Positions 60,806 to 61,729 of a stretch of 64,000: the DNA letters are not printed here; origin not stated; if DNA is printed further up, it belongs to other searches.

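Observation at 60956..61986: Adjacent 2OG-Fe(II) oxygenase and vSET-like minimal SET-domain methyltransferase directly after the DNA polymerase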

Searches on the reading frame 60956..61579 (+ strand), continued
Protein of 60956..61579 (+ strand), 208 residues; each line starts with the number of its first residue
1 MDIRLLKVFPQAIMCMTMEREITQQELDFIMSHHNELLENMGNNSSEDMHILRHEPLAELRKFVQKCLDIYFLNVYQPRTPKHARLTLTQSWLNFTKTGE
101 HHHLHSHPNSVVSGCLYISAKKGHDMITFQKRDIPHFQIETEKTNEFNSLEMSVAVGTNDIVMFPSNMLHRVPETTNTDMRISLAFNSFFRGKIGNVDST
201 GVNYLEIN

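Call 35: search_solved_structures(query=window:60956-61579:+, max_evalue=1, show_alignments=2)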
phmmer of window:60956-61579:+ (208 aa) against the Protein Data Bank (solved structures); distinct sequences matched with E-value up to 1: 8.
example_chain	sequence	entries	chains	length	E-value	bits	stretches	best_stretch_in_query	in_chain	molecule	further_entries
2rg4_A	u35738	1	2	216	1.3e-08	37.8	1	86-188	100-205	Uncharacterized protein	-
3bvc_A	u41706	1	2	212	4.7e-08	36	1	86-188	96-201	Uncharacterized protein Ism_01780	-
2vhf_A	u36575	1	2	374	0.21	14.3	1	50-90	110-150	UBIQUITIN CARBOXYL-TERMINAL HYDROLASE CYLD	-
4k9z_A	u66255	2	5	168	0.48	13.1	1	26-105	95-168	Putative thiol-disulfide oxidoreductase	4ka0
3wxf_A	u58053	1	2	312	0.75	12.5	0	50-83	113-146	Uncharacterized protein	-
3wxe_A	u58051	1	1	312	0.75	12.5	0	50-83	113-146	Uncharacterized protein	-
3wxg_A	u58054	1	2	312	0.76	12.5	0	50-83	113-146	Uncharacterized protein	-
2vt8_A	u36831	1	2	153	0.81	12.4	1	36-109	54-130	PROTEASOME INHIBITOR PI31 SUBUNIT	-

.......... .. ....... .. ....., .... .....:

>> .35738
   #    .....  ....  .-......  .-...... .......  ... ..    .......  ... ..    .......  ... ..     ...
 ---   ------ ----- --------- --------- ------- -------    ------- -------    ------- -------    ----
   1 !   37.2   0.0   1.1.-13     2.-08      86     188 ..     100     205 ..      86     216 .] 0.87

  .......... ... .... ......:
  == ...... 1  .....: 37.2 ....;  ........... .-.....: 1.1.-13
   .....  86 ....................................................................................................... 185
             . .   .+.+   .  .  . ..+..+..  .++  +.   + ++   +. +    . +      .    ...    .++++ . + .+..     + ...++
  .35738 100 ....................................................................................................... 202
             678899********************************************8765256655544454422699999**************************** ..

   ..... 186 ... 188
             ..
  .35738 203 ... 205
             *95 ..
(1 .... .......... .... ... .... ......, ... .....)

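Call 43: predict_structure(alignment_id=A3)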
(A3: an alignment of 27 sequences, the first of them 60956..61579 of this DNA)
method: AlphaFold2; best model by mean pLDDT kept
length: 208 residues; sequences in the alignment: 27
mean_pLDDT: 92.6   pTM: 0.88
mean pLDDT of the five models: 92.6, 92.3, 91.8, 91.2, 89.1
residues with pLDDT >= 90: 158; 70-90: 50; 50-70: 0; < 50: 0
segments of 3 or more residues with pLDDT < 50: none
pLDDT, mean of each block of 10 residues (from residue 1): 86 94 96 90 93 97 97 94 95 97 93 98 96 80 82 96 97 95 97 86 85
secondary structure, 60 per line:
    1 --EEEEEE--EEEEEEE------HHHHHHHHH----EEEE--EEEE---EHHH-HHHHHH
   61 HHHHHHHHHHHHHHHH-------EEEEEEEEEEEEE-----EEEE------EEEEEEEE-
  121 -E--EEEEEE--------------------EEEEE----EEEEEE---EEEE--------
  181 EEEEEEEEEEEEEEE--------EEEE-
elements in order: E3-8 E11-17 H24-32 E37-40 E43-46 H55-76 E84-96 E102-105 E112-119 E125-130 E151-155 E160-165 E169-172 E181-195 E204-207
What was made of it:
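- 60956..61582 (+): 2OG-Fe(II) oxygenase, 208 aa, PF13759 family. It is a variable cassette, absent from most relatives. AF2 pLDDT 92.6 (call 43).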

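Call 47: find_related_loci(query=A3, collection=viral_contigs, flank=8000)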
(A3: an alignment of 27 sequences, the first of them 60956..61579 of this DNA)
Query A3 (208 aa) in viral_contigs; peptide patterns used: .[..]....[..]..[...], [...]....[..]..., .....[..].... (x = any residue, [..] = any of these).
600 stretches matched a pattern (row limit reached: there are more); 587 encode a relative of the query (tblastn E <= 1e-3); the best 80 are kept; 80 distinct loci.
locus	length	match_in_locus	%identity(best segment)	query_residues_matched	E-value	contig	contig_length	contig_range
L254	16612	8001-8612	44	5-208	1e-54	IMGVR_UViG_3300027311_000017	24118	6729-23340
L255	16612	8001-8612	44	5-208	1e-54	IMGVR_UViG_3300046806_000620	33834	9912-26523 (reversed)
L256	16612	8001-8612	44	5-208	1e-54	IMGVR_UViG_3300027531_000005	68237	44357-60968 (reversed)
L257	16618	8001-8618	44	1-208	6e-53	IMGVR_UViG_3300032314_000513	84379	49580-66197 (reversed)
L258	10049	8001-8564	43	8-199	2e-50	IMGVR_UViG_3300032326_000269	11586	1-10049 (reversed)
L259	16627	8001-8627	40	1-208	4e-50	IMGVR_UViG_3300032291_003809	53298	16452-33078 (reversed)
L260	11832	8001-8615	41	1-207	1e-49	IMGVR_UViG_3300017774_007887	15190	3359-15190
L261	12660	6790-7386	42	8-207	9e-49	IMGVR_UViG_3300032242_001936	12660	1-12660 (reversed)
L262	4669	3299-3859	43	8-196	2e-47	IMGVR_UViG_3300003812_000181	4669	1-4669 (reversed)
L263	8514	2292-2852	43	8-196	2e-47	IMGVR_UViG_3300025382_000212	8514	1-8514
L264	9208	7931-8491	43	8-196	4e-47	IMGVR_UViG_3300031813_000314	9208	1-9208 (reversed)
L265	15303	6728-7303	42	3-199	3e-46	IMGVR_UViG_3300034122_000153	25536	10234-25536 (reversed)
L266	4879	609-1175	39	3-195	3e-46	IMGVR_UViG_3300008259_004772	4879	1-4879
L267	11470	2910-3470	42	8-196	5e-46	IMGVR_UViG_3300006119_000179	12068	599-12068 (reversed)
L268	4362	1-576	40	9-205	8e-46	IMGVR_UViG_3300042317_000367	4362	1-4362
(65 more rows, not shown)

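Call 65: search_protein_families(library=ncbifam, proteins=[window:60956-61579:+], max_evalue=0.01)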
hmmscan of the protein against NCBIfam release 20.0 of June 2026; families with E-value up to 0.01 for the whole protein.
window:60956-61579:+ (208 aa): 1 family
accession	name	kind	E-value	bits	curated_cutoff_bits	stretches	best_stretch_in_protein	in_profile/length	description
TIGR02466.1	TIGR02466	subfamily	5.7e-15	55.7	62.5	1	39-187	46-197/201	TIGR02466 family protein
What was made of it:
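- On TIGR02466 subfamily: 55.7 bits against a cut-off of 62.5 (call 65).
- Closest known: PF13759 / phrog_81 2OG-Fe. Different: The score is below the TIGR02466 cut-off (55.7 against 62.5, call 65).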

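Call 66: search_protein_families(library=padloc, proteins=[window:60956-61579:+], max_evalue=0.01)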
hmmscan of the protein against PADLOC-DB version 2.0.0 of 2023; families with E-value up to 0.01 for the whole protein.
window:60956-61579:+ (208 aa): 0 families
